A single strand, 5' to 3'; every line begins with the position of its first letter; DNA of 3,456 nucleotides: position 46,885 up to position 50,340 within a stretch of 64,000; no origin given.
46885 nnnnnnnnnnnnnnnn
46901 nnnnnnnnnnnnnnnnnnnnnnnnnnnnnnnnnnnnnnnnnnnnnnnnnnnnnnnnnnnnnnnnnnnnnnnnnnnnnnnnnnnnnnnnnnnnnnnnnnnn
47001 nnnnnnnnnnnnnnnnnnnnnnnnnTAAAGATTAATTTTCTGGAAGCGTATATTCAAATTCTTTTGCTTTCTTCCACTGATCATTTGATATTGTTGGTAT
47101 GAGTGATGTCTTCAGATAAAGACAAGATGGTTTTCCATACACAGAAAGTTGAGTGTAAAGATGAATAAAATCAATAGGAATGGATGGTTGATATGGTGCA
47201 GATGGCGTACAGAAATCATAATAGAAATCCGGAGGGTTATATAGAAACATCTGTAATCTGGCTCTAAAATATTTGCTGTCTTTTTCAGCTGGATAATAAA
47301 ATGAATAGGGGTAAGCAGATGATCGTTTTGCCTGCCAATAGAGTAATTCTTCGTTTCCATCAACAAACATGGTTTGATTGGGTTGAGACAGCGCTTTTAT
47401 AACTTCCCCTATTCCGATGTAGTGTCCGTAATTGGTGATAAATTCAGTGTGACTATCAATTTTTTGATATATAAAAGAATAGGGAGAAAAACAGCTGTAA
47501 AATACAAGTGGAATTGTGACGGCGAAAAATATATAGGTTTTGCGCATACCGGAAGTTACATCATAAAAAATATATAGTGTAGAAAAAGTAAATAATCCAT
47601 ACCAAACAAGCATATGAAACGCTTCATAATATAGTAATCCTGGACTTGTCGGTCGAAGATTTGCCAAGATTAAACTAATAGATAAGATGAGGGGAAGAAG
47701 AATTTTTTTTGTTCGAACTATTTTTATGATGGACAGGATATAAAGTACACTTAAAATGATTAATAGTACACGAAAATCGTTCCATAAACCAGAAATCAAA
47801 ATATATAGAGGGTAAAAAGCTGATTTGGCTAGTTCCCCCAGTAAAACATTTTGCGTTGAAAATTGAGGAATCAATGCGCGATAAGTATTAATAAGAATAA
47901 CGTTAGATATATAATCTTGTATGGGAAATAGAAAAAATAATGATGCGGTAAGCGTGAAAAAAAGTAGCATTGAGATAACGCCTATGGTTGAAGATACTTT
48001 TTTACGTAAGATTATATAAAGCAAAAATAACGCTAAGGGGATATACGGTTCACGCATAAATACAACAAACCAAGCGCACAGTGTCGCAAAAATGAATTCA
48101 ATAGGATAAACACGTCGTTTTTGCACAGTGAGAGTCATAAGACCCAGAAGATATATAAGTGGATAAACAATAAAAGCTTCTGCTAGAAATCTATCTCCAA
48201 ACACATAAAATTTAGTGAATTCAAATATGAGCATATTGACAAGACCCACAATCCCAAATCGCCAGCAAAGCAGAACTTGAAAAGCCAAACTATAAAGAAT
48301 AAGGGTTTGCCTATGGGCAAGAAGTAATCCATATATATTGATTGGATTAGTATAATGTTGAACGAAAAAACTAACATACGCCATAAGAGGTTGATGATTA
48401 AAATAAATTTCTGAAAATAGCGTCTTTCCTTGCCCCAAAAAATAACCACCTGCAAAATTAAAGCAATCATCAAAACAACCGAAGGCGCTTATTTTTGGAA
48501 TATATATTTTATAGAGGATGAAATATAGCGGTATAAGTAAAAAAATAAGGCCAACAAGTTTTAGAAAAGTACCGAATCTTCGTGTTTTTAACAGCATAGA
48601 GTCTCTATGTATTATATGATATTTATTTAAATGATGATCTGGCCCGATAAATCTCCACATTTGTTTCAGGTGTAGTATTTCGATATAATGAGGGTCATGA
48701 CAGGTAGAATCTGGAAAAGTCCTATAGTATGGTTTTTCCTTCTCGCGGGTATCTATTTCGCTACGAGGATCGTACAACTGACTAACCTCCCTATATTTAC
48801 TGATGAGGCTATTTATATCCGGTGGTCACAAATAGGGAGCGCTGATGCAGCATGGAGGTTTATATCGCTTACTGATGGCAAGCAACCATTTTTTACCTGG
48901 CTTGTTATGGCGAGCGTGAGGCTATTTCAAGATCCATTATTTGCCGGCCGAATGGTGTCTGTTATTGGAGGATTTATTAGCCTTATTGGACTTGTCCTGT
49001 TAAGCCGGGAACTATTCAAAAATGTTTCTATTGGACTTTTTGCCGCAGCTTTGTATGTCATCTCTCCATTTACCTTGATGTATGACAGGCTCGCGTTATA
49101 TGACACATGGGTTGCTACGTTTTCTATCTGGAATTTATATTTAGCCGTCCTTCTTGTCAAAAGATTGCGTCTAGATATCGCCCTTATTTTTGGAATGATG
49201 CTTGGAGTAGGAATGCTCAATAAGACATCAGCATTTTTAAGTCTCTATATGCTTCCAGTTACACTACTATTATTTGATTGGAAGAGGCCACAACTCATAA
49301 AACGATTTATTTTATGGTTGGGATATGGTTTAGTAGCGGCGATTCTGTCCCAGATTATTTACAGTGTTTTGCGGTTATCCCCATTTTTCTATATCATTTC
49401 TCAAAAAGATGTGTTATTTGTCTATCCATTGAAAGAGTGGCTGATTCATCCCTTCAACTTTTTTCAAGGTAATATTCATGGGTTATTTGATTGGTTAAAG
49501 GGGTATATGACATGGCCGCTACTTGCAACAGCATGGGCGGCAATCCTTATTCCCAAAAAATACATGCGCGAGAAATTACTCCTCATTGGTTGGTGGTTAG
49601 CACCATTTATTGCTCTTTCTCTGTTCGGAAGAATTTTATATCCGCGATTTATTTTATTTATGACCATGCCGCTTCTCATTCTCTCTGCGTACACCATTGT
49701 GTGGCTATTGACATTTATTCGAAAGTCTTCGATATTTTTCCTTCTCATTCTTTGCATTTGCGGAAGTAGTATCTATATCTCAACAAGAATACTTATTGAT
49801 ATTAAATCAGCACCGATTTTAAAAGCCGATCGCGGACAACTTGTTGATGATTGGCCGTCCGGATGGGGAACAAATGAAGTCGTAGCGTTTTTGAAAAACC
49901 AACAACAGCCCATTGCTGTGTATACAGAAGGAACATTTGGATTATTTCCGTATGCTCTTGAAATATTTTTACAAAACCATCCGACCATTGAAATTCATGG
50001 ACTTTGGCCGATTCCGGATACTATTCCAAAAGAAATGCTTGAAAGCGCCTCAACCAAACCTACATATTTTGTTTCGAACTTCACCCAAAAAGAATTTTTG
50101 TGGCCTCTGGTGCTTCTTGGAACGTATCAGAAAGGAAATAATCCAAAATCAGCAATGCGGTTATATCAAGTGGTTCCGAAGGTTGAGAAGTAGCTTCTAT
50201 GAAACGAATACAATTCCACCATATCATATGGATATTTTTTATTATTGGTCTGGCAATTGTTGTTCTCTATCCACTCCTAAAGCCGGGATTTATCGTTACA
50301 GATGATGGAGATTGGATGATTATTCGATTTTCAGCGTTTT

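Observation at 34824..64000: At least 29-kb surface-glycosylation locus with paralog expansion of GT-C-type membrane glycosyltransferases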

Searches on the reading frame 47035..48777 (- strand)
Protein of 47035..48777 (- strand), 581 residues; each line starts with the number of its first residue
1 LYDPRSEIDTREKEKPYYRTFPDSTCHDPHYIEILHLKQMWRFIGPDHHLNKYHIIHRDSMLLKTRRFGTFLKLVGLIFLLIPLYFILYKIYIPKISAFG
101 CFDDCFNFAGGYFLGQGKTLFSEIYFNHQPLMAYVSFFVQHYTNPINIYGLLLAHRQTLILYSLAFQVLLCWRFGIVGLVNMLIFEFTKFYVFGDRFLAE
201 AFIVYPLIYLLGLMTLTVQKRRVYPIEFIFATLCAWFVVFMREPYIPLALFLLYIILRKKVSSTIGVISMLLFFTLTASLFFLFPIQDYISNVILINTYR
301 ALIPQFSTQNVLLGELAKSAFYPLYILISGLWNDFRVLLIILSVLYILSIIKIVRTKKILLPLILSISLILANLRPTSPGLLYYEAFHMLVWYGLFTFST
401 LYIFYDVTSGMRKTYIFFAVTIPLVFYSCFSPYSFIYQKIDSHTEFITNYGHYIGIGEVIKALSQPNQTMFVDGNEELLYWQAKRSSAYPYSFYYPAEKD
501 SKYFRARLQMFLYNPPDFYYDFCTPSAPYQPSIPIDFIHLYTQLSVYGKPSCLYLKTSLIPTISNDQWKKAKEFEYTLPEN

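Call 4: search_protein_families(library=pfam, proteins=[window:47035-48777:-], max_evalue=0.01)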
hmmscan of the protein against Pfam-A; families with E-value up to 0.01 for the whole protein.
window:47035-48777:- (581 aa): 0 families

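Call 9: search_protein_families(library=ncbifam, proteins=[window:47035-48777:-], max_evalue=0.1)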
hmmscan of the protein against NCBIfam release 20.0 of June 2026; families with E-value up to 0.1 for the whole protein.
window:47035-48777:- (581 aa): 0 families

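Call 22: search_solved_structures(query=window:47035-48777:-, max_evalue=1)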
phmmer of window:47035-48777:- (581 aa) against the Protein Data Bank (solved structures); distinct sequences matched with E-value up to 1: 0.

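Call 26: find_homologous_proteins(query=window:47035-48597:-, max_evalue=0.001)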
Query window:47035-48597:- (521 aa): 469 proteins with E <= 0.001 among 8000 candidates; the best 120 are listed.
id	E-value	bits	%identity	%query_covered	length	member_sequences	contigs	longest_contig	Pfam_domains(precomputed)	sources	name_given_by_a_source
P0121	0.0e+0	1155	100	100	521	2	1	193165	-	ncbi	-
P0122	1.3e-248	844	72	100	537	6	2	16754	-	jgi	-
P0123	6.9e-212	723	63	99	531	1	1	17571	-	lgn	-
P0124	8.8e-185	634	57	96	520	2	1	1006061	-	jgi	jgi:hypothetical protein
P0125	2.3e-180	619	54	98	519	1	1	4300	-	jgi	jgi:hypothetical protein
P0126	1.5e-179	617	55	95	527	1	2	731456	-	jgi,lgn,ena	jgi:hypothetical protein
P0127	2.2e-178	613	54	98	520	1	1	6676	-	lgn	-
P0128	3.2e-176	606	56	97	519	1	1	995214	-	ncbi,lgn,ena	-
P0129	4.0e-174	599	53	98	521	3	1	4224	-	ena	-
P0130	1.5e-172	593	54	96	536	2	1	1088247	-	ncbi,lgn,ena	-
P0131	4.4e-172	592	52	96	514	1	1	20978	-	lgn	-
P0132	4.7e-169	582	51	99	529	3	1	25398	-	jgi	jgi:hypothetical protein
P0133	7.4e-169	581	53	95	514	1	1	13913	-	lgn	-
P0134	8.5e-167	574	52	95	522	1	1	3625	-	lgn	-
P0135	7.0e-161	555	51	97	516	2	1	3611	-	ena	-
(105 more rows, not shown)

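Call 31: find_encoding_contigs(protein=P0121, flank=10000, max_places=4)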
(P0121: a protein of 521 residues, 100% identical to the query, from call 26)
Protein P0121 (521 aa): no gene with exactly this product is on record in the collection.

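Call 53: predict_structure(alignment_id=A2)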
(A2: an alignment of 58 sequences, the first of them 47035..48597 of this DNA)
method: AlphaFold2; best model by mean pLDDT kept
length: 521 residues; sequences in the alignment: 58
mean_pLDDT: 91.6   pTM: 0.91
mean pLDDT of the five models: 91.6, 91.0, 90.4, 89.5, 89.2
residues with pLDDT >= 90: 399; 70-90: 100; 50-70: 17; < 50: 5
segments of 3 or more residues with pLDDT < 50: 2-4
pLDDT, mean of each block of 10 residues (from residue 1): 61 93 95 86 88 94 91 97 96 95 97 96 95 81 97 97 97 98 95 97 97 98 95 86 59 87 95 94 98 94 97 92 89 98 93 88 95 87 92 95 96 88 92 72 90 96 78 92 94 96 97 94 69
secondary structure, 60 per line:
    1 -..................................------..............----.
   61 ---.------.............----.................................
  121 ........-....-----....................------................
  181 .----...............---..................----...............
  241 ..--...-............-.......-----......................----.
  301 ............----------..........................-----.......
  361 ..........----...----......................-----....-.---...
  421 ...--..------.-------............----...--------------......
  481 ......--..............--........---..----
elements in order: H2-35 H42-55 H71-83 H88-128 H130-133 H139-158 H165-181 H186-200 H204-221 H226-242 H249-260 H262-268 H274-295 H300-312 H323-348 H354-370 H382-403 E409-412 H418-423 H442-453 E458-460 H475-480 E481-486 E489-496 H497-502 H505-512

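Call 55: fold_search(model_id=the predicted structure, library=pdb)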
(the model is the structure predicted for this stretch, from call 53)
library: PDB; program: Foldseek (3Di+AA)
matches with E <= 10: 59; with E <= 0.001: 0
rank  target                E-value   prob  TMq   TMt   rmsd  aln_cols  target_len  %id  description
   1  5f15                  3.1e-03  1.00  0.46  0.45   9.6       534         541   11  Crystal Structure of ArnT from Cupriavidus metallidurans bound to Undecaprenyl phosphate (released 2016-02-17)
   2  5ezm                  1.4e-02  0.99  0.33  0.32  13.9       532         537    9  Crystal Structure of ArnT from Cupriavidus metallidurans in the apo state (released 2016-02-17)
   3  9s6r_A                8.0e-01  0.63  0.35  0.44  10.4       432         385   14  Ternary cryo-EM structure of yeast ALG3 with Dol25-PP-GlcNAc2Man5, Dol25-P-Man, and Fab (released 2026-03-18)
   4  3tdx_A                1.2e+00  0.06  0.10  0.16  20.4       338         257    9  Crystal structure of HSC L82V (released 2012-03-07)
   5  9e61_A                1.4e+00  0.54  0.25  0.19  13.9       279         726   15  Cryo-EM structure of Saccharomyces cerevisiae Pmt4 apo form (released 2025-10-15)
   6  3te0_A                2.1e+00  0.04  0.10  0.16  21.1       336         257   10  Crystal structure of HSC K148E (released 2012-03-07)
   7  7rkm_R                2.4e+00  0.03  0.09  0.14  21.1       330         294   13  Structure of CX3CL1-US28-Gi-scFv16 in C-state (released 2022-01-26)
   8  7zdw_C                2.5e+00  0.04  0.10  0.10  22.5       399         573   13  IF(heme/confined) conformation of CydDC mutant (E500Q.C) in AMP-PNP(CydD) bound state (Dataset-22) (released 2023-04-19)
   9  3te2_A                2.7e+00  0.03  0.10  0.16  20.5       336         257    9  Crystal structure of HSC K16S (released 2012-03-07)
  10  8zxp_A                2.8e+00  0.02  0.11  0.11  22.6       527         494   14  Cryo-EM structure of TmaT-TMA complexes (released 2024-11-06)
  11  6z66                  3.1e+00  0.02  0.09  0.10  20.8       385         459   11  Crystal structure of apo-state neurotensin receptor 1 (released 2021-02-10)
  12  8sc6                  3.4e+00  0.03  0.10  0.11  19.8       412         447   11  Human OCT1 bound to thiamine in inward-open conformation (released 2023-10-18)
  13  6z4v_AAA              3.4e+00  0.02  0.10  0.11  19.4       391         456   10  Crystal structure of the neurotensin receptor 1 (NTSR1-H4bmx) in complex with NTS8-13 (released 2021-02-10)
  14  3tdo_C                3.9e+00  0.03  0.10  0.16  20.1       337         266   11  Crystal structure of HSC at pH 9.0 (released 2012-03-07)
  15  8sc3                  4.0e+00  0.03  0.10  0.12  21.9       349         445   12  Human OCT1 bound to fenoterol in inward-open conformation (released 2023-10-18)
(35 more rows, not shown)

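Call 93: find_encoding_contigs(protein=P0122, flank=10000, max_places=3)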
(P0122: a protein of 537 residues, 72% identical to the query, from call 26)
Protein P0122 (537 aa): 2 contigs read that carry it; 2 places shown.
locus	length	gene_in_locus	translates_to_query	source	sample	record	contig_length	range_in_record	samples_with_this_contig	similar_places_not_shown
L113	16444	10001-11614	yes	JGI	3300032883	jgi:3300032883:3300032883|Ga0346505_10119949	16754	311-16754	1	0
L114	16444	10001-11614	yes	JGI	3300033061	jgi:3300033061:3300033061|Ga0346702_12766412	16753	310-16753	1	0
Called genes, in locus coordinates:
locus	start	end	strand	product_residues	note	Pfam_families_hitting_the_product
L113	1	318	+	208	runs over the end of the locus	?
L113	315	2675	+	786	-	PF09586:YfhO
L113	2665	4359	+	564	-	PF02366:PMT (weak)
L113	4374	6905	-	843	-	PF09586:YfhO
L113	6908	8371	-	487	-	-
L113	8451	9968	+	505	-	-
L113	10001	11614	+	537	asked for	-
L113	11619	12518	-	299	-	PF00535:Glycos_transf_2, PF13641:Glyco_tranf_2_3, PF13632:Glyco_trans_2_3 (weak)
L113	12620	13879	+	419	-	-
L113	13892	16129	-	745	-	PF09586:YfhO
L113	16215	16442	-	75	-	?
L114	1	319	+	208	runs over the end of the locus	?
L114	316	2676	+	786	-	PF09586:YfhO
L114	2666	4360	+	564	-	PF02366:PMT (weak)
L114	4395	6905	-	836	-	PF09586:YfhO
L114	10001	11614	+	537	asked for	-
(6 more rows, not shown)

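Call 94: search_protein_representatives(alignment_id=A2)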
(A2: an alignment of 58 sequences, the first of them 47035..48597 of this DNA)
Query: 58 sequences, 527 profile positions. Proteins with E-value up to 0.001 (for the whole library): 560; up to 1e-10: 482; up to 1e-30: 376. The best 150 are listed.
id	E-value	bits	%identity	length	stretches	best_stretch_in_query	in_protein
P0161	1.1e-228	776.8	-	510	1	12-525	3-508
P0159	1.2e-226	770.0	-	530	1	7-526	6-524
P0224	9.9e-216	734.0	-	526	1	7-526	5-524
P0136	4.3e-206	702.2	-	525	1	9-526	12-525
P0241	9.5e-195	664.8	-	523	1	9-526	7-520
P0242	5.9e-192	655.5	-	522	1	7-523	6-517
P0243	4.6e-190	649.3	-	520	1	11-524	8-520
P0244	4.1e-189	646.2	-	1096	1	15-523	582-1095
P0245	3.6e-187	639.8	-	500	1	21-525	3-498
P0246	2.3e-186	637.1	-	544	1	9-524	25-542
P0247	4.0e-186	636.3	-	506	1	15-524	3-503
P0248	6.0e-183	625.8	-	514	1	15-524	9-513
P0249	3.0e-180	616.9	-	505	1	8-517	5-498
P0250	1.2e-179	614.9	-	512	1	13-522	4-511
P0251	1.9e-176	604.3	-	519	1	16-522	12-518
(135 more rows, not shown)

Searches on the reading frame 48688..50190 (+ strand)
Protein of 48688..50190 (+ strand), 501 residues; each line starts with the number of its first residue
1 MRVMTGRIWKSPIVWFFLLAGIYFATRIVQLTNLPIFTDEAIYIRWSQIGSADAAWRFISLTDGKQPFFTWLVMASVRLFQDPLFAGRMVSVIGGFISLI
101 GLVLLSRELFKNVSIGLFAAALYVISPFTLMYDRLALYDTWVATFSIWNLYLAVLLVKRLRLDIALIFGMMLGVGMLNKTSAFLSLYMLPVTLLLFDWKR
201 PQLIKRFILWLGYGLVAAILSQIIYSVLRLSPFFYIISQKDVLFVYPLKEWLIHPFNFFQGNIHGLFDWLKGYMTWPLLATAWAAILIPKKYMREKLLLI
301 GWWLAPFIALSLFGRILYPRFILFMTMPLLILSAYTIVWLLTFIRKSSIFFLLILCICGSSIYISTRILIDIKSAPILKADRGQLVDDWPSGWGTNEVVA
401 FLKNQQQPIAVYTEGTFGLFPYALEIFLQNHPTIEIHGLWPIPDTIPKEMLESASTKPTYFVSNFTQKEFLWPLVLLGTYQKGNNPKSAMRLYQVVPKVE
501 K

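Call 4: search_protein_families(library=pfam, proteins=[window:48688-50190:+], max_evalue=0.01)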
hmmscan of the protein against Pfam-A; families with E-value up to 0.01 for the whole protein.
window:48688-50190:+ (501 aa): 1 family
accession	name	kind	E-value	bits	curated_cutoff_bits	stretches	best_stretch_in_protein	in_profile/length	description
PF13231.12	PMT_2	-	4.4e-15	56.7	26.1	1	67-221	4-155/160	Dolichyl-phosphate-mannose-protein mannosyltransferase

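Call 9: search_protein_families(library=ncbifam, proteins=[window:48688-50190:+], max_evalue=0.1)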
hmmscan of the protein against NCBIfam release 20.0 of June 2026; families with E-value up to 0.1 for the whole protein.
window:48688-50190:+ (501 aa): 0 families
